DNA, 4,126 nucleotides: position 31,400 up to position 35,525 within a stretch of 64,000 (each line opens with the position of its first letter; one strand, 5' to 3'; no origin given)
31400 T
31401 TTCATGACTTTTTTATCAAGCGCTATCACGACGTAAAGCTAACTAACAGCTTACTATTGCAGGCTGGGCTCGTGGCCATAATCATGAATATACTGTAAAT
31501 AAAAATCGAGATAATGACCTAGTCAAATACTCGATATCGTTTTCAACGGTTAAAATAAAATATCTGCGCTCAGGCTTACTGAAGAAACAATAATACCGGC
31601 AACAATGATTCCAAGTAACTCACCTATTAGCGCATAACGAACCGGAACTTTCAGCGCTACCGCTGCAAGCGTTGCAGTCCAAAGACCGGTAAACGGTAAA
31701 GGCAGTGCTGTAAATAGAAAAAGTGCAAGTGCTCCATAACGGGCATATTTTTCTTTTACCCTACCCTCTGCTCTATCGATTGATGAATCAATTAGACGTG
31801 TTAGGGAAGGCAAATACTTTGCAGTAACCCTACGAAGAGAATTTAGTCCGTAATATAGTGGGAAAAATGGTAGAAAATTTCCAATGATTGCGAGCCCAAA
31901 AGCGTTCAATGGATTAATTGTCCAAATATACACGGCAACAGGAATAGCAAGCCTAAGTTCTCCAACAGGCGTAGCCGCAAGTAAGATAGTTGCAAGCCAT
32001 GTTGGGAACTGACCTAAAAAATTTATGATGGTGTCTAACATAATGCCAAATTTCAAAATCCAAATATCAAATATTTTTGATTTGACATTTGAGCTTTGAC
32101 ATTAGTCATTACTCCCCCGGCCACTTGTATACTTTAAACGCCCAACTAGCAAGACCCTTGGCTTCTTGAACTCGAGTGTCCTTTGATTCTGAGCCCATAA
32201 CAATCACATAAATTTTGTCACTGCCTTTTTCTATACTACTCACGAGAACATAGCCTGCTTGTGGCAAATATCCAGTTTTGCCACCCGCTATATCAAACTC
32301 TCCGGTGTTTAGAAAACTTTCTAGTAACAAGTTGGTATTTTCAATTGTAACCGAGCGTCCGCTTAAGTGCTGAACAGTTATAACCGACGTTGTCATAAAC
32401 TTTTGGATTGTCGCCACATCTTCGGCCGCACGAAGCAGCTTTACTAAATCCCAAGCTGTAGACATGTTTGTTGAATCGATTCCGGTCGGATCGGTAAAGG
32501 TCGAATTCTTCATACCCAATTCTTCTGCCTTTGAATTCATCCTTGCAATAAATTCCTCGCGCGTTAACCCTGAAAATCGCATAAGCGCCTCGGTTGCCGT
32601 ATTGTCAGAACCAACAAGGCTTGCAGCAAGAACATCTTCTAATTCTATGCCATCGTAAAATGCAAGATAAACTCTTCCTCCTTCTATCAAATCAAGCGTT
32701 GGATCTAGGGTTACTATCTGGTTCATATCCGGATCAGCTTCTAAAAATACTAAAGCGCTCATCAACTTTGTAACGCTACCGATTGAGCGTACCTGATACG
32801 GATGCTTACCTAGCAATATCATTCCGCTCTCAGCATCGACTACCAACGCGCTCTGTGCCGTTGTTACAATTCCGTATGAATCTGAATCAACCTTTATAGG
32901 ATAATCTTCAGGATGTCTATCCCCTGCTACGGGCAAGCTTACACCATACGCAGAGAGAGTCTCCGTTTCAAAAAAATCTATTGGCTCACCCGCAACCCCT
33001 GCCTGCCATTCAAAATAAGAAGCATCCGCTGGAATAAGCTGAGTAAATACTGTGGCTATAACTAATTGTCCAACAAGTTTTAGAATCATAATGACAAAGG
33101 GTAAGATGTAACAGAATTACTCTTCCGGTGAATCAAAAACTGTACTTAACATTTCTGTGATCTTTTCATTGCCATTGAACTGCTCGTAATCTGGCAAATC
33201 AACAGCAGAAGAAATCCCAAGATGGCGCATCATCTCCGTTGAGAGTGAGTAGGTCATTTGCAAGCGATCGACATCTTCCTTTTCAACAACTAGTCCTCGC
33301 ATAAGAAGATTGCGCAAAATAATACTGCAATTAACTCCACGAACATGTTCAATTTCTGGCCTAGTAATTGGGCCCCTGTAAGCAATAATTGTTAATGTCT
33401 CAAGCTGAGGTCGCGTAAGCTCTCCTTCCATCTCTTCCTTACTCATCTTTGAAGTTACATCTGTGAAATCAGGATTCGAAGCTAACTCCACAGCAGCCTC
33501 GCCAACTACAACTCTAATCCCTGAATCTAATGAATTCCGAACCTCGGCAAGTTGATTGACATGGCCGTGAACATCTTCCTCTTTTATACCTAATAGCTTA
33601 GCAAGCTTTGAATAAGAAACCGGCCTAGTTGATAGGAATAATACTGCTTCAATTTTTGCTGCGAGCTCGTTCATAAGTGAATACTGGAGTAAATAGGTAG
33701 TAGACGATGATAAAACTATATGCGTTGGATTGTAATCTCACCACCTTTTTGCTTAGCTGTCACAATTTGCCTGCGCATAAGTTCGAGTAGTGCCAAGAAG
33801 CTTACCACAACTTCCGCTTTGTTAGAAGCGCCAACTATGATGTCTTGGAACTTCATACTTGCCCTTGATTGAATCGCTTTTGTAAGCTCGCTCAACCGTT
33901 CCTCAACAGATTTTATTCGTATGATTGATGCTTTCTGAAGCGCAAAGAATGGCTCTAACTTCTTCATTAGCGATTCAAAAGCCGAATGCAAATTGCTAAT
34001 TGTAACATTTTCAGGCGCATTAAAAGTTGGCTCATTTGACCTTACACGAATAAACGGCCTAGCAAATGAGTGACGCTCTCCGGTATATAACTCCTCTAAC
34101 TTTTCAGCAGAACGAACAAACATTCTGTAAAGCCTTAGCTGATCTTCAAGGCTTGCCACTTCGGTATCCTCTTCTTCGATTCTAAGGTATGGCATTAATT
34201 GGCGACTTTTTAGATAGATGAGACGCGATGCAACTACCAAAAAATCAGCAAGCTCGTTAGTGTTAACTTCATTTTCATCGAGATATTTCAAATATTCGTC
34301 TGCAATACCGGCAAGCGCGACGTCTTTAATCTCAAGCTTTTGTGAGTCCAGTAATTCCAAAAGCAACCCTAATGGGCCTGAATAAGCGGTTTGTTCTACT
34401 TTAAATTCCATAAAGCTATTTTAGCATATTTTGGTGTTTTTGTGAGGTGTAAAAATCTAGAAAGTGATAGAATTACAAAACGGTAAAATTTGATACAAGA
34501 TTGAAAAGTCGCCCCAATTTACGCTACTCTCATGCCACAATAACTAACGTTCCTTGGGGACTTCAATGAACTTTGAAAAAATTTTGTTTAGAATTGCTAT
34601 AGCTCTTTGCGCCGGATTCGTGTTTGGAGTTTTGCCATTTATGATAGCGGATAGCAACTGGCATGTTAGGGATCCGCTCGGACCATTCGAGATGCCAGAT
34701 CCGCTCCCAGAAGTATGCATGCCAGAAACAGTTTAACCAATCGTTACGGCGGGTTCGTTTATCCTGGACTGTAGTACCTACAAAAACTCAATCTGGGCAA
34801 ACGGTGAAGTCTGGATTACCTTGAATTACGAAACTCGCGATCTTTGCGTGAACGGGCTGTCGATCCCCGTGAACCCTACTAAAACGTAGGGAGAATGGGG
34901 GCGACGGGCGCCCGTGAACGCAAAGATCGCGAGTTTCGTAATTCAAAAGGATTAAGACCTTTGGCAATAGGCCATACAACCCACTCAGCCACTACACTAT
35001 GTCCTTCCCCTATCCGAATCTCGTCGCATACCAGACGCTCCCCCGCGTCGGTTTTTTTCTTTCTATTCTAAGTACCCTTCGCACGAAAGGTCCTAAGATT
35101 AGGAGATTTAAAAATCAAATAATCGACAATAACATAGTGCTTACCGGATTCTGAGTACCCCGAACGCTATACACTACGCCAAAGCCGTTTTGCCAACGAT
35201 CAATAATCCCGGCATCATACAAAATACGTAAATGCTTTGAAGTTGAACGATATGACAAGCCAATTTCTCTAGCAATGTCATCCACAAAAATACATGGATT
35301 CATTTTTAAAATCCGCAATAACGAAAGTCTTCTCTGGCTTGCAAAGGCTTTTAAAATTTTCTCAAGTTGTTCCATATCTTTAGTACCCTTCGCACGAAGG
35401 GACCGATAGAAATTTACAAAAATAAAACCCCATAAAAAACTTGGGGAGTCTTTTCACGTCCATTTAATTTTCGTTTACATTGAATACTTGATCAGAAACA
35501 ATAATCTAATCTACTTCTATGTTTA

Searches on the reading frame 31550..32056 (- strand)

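Call 59: search_protein_families(library=pfam, proteins=[window:31550-32056:-], max_evalue=0.001)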
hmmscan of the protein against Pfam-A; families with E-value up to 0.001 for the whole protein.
window:31550-32056:- (168 aa): 1 family
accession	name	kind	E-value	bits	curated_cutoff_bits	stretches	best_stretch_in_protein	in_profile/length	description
PF06695.16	Sm_multidrug_ex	-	2.2e-26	93.3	30.7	1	33-156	1-121/121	Putative small multi-drug export protein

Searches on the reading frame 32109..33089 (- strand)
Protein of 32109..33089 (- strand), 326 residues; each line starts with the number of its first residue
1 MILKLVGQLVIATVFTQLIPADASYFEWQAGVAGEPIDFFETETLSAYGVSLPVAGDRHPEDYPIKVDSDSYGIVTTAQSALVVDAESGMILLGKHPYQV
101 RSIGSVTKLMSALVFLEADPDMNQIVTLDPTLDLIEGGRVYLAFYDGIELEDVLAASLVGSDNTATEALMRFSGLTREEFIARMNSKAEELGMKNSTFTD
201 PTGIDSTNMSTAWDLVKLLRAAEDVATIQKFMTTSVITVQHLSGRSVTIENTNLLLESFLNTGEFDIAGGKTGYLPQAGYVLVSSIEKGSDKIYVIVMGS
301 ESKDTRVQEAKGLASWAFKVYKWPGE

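Call 59: search_protein_families(library=pfam, proteins=[window:32109-33089:-], max_evalue=0.001)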
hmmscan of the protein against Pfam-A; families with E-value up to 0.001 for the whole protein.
window:32109-33089:- (326 aa): 2 families
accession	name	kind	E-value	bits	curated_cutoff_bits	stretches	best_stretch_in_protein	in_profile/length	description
PF00768.25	Peptidase_S11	-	4.7e-39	134.7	27.6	1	77-301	11-238/239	D-alanyl-D-alanine carboxypeptidase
PF13354.11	Beta-lactamase2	-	9.8e-09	35.3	22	1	93-221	13-145/214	Beta-lactamase enzyme family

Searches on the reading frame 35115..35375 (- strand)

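Call 59: search_protein_families(library=pfam, proteins=[window:35115-35375:-], max_evalue=0.001)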
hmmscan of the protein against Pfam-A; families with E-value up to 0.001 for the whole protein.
window:35115-35375:- (86 aa): 5 families
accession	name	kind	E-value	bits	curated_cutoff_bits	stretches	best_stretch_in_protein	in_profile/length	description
PF01022.26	HTH_5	-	3.3e-07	30.5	22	1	14-59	2-46/47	Bacterial regulatory protein, arsR family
PF01047.28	MarR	-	3.4e-06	27.3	24.6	1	14-63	3-52/59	MarR family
PF12840.13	HTH_20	-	7.7e-06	26.2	27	1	16-59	6-49/51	Helix-turn-helix domain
PF13412.12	HTH_24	-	3.5e-05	23.7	21.9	1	15-58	4-47/48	Winged helix-turn-helix DNA-binding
PF25212.1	HVO_A0114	-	4.7e-05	23.5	27.6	1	8-64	16-72/84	HVO_A0114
